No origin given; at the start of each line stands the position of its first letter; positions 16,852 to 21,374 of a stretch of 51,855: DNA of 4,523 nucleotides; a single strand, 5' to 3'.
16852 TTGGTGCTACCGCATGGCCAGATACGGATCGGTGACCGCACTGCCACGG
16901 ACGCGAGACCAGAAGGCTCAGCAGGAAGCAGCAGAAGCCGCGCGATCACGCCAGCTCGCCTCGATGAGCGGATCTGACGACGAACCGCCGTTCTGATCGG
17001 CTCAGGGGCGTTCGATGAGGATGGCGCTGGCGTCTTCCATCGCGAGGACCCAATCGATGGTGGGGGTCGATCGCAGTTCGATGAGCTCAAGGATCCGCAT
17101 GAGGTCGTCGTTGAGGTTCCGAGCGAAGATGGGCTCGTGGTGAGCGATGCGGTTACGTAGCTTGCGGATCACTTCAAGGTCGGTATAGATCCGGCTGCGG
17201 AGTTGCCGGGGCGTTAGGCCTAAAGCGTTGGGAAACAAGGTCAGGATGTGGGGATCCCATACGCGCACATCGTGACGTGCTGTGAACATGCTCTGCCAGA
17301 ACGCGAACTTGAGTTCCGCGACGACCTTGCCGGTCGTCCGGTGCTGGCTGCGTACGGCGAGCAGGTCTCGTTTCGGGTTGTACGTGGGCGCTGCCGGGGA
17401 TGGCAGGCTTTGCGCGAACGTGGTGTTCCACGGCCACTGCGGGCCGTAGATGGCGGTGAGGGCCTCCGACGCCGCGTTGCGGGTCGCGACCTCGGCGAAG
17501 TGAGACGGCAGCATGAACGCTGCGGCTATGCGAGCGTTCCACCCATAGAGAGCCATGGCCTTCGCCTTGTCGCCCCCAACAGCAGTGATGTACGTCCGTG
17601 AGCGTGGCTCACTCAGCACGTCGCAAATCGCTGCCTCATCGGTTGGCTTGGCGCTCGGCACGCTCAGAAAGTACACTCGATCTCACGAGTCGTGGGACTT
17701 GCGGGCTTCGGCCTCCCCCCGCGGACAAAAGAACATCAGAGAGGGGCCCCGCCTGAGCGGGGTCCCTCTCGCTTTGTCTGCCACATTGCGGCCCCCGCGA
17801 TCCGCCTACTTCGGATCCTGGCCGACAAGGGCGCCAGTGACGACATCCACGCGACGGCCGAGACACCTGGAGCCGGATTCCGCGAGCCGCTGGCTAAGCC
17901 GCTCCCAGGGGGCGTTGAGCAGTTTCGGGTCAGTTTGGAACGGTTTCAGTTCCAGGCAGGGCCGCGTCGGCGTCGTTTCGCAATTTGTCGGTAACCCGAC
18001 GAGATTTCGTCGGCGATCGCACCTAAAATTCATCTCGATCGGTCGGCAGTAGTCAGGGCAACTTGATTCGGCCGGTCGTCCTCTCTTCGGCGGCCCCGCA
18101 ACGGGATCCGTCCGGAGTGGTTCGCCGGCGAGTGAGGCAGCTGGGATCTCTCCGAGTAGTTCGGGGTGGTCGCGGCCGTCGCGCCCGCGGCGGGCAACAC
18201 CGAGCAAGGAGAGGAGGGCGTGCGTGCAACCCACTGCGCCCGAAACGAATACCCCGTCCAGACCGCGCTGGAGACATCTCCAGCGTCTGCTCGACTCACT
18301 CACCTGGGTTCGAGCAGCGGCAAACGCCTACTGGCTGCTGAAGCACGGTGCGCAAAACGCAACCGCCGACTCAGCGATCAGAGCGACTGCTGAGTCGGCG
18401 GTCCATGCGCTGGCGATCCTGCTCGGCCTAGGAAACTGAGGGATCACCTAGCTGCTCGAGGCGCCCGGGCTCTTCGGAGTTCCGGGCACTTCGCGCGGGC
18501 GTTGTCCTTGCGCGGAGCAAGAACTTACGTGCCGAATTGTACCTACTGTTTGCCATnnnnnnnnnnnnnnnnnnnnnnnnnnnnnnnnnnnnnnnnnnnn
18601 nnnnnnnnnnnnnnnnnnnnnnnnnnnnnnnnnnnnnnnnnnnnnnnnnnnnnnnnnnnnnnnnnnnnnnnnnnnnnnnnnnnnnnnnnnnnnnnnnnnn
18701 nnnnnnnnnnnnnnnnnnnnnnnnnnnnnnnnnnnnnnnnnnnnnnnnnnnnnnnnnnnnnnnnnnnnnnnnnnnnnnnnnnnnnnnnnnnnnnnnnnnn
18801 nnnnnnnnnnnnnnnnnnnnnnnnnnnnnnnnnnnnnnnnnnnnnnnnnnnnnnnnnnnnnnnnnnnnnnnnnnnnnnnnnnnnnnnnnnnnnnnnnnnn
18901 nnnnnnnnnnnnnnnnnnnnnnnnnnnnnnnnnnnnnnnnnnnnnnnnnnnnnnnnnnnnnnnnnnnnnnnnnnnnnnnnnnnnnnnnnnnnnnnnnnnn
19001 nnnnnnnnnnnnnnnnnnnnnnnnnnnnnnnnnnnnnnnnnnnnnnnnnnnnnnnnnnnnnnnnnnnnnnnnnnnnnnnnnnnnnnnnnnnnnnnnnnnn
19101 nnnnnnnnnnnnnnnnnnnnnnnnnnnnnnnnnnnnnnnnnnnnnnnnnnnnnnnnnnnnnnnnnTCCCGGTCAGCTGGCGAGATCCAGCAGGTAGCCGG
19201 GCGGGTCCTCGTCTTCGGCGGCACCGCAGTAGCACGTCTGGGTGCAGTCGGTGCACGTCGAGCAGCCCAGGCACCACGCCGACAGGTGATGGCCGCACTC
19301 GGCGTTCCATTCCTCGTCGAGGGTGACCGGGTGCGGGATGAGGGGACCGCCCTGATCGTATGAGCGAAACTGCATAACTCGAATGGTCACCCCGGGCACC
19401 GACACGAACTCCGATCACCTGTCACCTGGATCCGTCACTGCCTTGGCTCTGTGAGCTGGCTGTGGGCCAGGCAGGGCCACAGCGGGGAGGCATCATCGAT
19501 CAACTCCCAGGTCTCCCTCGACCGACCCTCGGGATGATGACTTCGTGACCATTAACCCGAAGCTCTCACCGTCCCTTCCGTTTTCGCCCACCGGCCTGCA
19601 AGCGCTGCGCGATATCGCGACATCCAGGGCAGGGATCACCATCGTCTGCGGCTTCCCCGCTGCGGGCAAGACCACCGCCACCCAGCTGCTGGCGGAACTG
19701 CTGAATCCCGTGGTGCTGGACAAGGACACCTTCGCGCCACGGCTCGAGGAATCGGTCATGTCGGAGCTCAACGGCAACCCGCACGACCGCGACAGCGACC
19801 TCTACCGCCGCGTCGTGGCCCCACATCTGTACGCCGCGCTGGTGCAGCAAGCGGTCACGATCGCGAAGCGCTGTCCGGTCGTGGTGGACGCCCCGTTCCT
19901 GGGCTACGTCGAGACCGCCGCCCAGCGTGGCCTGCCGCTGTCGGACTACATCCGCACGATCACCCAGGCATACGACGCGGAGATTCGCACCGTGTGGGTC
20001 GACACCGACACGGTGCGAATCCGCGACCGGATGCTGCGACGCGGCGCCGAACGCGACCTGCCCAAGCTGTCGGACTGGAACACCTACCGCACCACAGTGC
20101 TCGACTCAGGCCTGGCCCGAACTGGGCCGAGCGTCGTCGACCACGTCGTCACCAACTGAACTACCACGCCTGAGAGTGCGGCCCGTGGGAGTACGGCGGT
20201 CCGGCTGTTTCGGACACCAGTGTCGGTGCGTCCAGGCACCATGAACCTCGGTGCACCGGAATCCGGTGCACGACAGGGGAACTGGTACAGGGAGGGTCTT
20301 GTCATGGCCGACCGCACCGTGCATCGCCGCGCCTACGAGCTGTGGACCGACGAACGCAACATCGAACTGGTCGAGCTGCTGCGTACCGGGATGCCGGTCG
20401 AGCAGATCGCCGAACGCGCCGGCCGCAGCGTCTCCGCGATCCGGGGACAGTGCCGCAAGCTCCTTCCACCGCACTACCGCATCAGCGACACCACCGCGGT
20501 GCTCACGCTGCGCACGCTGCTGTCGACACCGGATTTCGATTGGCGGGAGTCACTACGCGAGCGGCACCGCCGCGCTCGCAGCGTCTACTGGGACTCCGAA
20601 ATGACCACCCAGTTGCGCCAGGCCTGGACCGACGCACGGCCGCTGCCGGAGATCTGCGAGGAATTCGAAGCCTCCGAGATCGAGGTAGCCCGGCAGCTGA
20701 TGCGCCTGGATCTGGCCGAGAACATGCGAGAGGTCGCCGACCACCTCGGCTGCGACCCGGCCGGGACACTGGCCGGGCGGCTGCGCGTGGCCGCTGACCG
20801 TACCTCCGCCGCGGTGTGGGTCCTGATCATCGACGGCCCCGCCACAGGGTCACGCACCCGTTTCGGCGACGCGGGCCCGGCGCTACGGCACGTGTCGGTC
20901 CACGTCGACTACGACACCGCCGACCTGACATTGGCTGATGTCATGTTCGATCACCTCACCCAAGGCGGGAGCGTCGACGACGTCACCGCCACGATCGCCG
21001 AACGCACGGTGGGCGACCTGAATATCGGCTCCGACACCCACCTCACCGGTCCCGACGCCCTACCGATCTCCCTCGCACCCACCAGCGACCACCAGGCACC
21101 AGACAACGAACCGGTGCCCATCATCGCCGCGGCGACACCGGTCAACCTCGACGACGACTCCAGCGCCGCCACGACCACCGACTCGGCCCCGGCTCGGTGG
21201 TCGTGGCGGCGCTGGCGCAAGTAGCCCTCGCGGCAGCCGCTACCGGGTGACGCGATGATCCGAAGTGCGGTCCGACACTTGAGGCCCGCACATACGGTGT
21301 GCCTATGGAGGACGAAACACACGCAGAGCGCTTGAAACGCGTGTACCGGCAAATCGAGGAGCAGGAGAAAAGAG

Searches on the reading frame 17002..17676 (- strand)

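Call 45: search_protein_families(library=pfam, proteins=[window:17002-17676:-], max_evalue=0.001)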
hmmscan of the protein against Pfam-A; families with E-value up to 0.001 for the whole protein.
window:17002-17676:- (224 aa): 1 family
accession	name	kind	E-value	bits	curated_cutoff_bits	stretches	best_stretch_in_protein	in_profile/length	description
PF07751.16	Abi_2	-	8.9e-05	23.3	25.6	0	163-184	162-183/184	Abi-like protein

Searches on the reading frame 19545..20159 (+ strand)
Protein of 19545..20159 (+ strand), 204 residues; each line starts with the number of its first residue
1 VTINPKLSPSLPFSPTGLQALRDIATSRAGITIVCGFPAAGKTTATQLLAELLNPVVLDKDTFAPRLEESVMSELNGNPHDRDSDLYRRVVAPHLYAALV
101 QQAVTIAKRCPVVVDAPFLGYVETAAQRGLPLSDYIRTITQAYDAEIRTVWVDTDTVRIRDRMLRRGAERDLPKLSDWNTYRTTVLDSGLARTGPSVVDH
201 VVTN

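Call 46: search_protein_families(library=pfam, proteins=[window:19545-20159:+], max_evalue=0.001)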
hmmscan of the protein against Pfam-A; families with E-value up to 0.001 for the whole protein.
window:19545-20159:+ (204 aa): 3 families
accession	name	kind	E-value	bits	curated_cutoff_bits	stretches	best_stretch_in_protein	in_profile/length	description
PF13671.12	AAA_33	-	1.2e-12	48.7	27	1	32-172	2-124/143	AAA domain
PF13238.12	AAA_18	-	0.0003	21.7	29.4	0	33-169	2-114/128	AAA domain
PF13401.12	AAA_22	-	0.0003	21.5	27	1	27-109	3-33/130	AAA domain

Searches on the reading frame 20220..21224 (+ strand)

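Call 46: search_protein_families(library=pfam, proteins=[window:20220-21224:+], max_evalue=0.001)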
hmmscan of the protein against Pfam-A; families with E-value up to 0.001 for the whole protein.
window:20220-21224:+ (334 aa): 2 families
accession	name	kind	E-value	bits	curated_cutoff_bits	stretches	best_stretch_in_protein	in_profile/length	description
PF07750.17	GcrA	-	0.00057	20.7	26.9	0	42-81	3-43/155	GcrA cell cycle regulator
PF13384.12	HTH_23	-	0.00094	19.4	24.6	0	45-75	5-35/50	Homeodomain-like domain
